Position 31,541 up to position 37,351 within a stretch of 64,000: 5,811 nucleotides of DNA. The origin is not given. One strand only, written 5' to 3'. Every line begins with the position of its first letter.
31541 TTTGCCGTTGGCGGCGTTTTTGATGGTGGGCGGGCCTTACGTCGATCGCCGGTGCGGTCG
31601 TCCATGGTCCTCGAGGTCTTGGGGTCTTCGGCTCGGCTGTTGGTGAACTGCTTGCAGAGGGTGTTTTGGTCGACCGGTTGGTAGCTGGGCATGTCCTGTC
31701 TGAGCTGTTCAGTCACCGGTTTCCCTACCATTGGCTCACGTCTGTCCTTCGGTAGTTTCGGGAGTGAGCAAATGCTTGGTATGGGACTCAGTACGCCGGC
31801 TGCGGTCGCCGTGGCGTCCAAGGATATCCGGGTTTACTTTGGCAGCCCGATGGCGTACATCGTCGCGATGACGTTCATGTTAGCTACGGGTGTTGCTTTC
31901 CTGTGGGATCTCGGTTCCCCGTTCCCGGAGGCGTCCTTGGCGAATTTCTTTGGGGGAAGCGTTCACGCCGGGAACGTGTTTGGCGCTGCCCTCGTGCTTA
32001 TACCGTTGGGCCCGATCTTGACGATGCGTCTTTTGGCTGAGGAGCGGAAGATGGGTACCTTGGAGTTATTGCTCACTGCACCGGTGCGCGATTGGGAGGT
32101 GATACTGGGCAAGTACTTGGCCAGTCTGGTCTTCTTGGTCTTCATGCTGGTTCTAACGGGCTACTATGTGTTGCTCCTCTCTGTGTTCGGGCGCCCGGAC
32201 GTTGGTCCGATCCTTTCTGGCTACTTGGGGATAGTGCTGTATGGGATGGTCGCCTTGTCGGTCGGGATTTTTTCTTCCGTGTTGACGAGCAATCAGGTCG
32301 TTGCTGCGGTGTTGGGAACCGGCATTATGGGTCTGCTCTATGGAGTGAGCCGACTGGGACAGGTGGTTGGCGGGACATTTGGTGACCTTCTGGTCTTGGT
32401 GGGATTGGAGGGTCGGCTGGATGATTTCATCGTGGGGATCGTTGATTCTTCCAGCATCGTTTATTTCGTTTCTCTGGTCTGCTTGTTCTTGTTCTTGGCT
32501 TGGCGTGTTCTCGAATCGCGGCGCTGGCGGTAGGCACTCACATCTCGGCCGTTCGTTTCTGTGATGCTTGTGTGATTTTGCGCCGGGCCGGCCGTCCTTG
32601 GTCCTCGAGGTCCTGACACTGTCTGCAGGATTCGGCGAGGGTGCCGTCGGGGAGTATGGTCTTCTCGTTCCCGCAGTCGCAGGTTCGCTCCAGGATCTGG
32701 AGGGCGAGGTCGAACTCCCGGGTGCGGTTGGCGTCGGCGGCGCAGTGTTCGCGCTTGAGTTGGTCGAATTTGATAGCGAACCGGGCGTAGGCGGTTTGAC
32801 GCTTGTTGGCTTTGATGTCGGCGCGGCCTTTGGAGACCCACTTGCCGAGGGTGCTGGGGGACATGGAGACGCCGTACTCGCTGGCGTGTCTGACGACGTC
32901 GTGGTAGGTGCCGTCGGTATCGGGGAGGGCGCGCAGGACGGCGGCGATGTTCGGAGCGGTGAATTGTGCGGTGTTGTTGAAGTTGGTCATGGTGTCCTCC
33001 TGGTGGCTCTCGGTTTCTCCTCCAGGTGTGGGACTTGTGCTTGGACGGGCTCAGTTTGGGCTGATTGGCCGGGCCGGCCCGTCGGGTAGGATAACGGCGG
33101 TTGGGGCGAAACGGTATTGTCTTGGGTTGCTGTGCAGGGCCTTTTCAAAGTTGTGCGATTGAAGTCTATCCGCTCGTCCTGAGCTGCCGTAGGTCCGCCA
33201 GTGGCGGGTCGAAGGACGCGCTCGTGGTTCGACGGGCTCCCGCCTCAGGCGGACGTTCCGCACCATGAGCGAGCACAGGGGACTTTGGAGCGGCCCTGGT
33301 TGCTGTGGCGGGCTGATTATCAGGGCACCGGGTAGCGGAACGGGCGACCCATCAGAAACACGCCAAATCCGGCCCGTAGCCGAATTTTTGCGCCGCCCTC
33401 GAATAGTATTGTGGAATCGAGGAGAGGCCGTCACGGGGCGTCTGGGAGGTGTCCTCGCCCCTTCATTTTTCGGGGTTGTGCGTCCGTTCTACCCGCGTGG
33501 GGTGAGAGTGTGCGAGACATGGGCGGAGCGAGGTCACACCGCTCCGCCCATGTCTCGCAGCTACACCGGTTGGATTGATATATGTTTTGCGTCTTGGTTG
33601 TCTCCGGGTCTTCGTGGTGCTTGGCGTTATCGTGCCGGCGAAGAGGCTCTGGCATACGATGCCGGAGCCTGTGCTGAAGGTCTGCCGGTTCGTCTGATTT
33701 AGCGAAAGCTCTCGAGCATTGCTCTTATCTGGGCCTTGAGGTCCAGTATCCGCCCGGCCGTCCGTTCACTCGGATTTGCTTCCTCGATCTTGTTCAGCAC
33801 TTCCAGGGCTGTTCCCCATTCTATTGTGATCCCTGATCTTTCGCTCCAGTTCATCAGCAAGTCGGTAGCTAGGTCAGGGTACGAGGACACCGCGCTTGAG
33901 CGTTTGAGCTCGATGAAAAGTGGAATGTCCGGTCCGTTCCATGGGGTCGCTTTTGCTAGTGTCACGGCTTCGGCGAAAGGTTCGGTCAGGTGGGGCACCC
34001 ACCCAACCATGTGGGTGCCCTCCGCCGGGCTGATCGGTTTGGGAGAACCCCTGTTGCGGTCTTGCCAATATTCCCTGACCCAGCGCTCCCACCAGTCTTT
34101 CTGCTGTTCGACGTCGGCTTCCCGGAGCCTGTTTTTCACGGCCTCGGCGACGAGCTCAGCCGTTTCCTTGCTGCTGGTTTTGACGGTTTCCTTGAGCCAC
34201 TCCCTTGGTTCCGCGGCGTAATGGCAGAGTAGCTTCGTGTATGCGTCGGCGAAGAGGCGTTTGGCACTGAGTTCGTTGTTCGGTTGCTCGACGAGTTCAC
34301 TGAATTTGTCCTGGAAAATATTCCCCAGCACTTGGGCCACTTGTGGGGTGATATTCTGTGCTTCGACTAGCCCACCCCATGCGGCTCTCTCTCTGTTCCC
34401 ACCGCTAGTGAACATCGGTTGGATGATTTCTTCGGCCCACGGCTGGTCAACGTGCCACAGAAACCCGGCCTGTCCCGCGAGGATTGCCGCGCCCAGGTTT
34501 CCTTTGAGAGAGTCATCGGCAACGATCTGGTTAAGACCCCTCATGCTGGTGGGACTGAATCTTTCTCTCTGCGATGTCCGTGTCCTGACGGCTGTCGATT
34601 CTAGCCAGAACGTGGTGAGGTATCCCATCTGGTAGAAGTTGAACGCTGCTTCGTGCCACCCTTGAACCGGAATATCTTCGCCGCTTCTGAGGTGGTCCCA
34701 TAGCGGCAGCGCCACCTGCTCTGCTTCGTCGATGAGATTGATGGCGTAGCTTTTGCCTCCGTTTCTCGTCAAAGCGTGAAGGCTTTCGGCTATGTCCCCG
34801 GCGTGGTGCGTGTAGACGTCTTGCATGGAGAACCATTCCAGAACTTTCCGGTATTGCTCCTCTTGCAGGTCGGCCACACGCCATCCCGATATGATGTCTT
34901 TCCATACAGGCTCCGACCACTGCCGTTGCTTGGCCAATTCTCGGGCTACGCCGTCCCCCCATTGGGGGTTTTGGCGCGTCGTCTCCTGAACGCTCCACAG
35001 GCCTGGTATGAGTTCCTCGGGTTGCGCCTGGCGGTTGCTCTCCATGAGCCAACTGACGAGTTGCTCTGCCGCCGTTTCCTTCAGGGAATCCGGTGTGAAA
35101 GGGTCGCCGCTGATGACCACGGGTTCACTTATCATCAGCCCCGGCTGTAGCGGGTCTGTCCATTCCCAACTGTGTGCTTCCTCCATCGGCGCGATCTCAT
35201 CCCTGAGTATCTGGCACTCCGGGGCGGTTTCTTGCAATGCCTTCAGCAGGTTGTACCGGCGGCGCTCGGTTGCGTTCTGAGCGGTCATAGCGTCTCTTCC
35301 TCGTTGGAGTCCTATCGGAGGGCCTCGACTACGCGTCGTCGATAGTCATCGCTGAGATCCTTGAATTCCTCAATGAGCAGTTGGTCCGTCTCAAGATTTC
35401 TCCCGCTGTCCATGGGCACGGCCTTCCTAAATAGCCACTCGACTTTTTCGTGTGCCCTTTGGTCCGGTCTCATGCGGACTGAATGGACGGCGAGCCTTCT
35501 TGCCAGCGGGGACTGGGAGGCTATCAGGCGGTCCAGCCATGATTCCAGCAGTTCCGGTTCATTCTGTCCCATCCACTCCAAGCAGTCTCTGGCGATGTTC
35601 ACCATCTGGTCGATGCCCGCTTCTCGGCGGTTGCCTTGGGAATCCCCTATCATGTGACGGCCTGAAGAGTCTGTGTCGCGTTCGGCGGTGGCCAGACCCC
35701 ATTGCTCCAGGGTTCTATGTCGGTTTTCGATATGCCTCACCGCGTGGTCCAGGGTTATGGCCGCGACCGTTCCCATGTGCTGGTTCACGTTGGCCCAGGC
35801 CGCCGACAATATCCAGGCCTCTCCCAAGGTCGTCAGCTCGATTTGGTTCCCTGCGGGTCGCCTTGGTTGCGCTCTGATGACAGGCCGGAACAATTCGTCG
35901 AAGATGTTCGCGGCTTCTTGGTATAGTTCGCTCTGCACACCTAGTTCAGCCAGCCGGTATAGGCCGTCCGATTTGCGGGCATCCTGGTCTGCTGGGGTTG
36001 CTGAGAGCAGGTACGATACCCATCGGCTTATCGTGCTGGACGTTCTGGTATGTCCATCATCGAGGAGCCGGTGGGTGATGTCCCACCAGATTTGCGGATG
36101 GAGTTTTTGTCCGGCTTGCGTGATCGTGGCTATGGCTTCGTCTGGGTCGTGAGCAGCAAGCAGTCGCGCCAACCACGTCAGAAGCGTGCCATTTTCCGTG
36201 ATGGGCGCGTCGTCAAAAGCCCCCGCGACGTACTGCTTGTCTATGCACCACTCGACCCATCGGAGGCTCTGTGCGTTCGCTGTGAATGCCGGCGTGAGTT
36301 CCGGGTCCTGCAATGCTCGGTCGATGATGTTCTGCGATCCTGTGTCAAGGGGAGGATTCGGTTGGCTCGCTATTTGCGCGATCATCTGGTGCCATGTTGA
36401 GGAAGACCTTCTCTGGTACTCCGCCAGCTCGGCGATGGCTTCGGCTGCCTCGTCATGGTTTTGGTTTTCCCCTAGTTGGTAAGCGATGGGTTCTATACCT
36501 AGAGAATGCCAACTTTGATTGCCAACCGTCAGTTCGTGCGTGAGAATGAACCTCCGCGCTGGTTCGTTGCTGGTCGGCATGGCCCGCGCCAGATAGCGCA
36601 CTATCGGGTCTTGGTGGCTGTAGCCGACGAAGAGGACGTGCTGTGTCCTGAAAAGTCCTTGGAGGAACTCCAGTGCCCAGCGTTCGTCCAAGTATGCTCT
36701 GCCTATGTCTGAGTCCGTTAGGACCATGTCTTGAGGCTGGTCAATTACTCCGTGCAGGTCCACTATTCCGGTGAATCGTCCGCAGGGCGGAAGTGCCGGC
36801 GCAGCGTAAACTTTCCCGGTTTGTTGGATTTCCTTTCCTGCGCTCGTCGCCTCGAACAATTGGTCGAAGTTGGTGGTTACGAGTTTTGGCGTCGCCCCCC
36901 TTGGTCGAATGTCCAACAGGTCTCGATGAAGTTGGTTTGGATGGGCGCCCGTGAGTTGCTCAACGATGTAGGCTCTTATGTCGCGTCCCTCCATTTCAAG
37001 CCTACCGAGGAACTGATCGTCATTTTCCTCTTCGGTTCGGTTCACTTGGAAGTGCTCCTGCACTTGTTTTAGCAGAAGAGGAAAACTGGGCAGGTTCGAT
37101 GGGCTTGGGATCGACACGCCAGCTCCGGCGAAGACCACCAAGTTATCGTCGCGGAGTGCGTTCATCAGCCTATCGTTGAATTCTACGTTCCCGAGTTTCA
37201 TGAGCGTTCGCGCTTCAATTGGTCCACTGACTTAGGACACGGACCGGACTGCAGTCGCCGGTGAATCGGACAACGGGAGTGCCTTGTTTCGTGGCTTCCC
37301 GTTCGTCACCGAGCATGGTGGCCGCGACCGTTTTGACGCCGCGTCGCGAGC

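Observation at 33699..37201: SIR2_2 protein with a separately encoded 529-aa helical partner: candidate split sirtuin-type defence system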

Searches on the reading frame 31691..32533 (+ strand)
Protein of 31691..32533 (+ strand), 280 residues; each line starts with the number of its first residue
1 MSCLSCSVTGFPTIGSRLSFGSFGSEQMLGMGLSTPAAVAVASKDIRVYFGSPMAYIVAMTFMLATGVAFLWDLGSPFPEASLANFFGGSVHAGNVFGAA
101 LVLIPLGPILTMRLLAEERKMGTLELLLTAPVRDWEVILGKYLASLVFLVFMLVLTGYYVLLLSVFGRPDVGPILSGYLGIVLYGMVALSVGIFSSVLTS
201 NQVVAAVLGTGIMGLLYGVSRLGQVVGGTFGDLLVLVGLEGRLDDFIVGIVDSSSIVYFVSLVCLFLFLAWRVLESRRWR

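Call 32: search_protein_families(library=pfam, proteins=[window:31691-32533:+], max_evalue=0.001)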
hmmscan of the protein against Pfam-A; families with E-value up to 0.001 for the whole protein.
window:31691-32533:+ (280 aa): 5 families
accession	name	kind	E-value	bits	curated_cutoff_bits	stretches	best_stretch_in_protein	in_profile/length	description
PF12679.13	ABC2_membrane_2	-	6.4e-11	42.5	27.2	1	106-220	81-199/283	ABC-2 family transporter protein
PF12698.13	ABC2_membrane_3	-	1.5e-09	37.9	31.6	1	97-218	164-284/347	ABC-2 family transporter protein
PF12730.13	ABC2_membrane_4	-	1e-08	35.8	27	1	58-208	15-171/179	ABC-2 family transporter protein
PF13346.12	ABC2_membrane_5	-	6.6e-07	29.5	25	1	95-265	36-188/205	ABC-2 family transporter protein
PF01061.29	ABC2_membrane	-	1.8e-06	28.1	26.9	1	40-216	5-173/211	ABC-2 type transporter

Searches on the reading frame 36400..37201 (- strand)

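Call 15: search_solved_structures(query=window:36400-37201:-, max_evalue=0.01, show_alignments=3)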
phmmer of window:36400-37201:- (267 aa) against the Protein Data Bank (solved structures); distinct sequences matched with E-value up to 0.01: 7.
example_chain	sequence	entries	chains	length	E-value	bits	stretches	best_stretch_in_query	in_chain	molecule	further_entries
7uxt_B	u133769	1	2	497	5.2e-09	39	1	12-205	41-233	USG protein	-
9v0g_E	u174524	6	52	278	6.3e-06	28.9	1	107-213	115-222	NAD-dependent protein deacetylase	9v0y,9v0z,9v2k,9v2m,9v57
6lhx_A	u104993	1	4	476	2.2e-05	27.1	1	15-213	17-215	ThsA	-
8wc0_A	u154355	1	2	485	0.00024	23.7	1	16-217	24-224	NAD(+) hydrolase ThsA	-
8bto_A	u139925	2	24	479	0.00027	23.6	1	15-213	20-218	NAD(+) hydrolase ThsA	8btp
9v12_i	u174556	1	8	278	0.0014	21.2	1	109-213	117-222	NAD-dependent protein deacetylase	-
8zsf_D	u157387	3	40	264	0.0021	20.6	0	103-204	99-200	Sir2 family NAD-dependent protein deacetylase | KomC, SIR2 domain protein, NADase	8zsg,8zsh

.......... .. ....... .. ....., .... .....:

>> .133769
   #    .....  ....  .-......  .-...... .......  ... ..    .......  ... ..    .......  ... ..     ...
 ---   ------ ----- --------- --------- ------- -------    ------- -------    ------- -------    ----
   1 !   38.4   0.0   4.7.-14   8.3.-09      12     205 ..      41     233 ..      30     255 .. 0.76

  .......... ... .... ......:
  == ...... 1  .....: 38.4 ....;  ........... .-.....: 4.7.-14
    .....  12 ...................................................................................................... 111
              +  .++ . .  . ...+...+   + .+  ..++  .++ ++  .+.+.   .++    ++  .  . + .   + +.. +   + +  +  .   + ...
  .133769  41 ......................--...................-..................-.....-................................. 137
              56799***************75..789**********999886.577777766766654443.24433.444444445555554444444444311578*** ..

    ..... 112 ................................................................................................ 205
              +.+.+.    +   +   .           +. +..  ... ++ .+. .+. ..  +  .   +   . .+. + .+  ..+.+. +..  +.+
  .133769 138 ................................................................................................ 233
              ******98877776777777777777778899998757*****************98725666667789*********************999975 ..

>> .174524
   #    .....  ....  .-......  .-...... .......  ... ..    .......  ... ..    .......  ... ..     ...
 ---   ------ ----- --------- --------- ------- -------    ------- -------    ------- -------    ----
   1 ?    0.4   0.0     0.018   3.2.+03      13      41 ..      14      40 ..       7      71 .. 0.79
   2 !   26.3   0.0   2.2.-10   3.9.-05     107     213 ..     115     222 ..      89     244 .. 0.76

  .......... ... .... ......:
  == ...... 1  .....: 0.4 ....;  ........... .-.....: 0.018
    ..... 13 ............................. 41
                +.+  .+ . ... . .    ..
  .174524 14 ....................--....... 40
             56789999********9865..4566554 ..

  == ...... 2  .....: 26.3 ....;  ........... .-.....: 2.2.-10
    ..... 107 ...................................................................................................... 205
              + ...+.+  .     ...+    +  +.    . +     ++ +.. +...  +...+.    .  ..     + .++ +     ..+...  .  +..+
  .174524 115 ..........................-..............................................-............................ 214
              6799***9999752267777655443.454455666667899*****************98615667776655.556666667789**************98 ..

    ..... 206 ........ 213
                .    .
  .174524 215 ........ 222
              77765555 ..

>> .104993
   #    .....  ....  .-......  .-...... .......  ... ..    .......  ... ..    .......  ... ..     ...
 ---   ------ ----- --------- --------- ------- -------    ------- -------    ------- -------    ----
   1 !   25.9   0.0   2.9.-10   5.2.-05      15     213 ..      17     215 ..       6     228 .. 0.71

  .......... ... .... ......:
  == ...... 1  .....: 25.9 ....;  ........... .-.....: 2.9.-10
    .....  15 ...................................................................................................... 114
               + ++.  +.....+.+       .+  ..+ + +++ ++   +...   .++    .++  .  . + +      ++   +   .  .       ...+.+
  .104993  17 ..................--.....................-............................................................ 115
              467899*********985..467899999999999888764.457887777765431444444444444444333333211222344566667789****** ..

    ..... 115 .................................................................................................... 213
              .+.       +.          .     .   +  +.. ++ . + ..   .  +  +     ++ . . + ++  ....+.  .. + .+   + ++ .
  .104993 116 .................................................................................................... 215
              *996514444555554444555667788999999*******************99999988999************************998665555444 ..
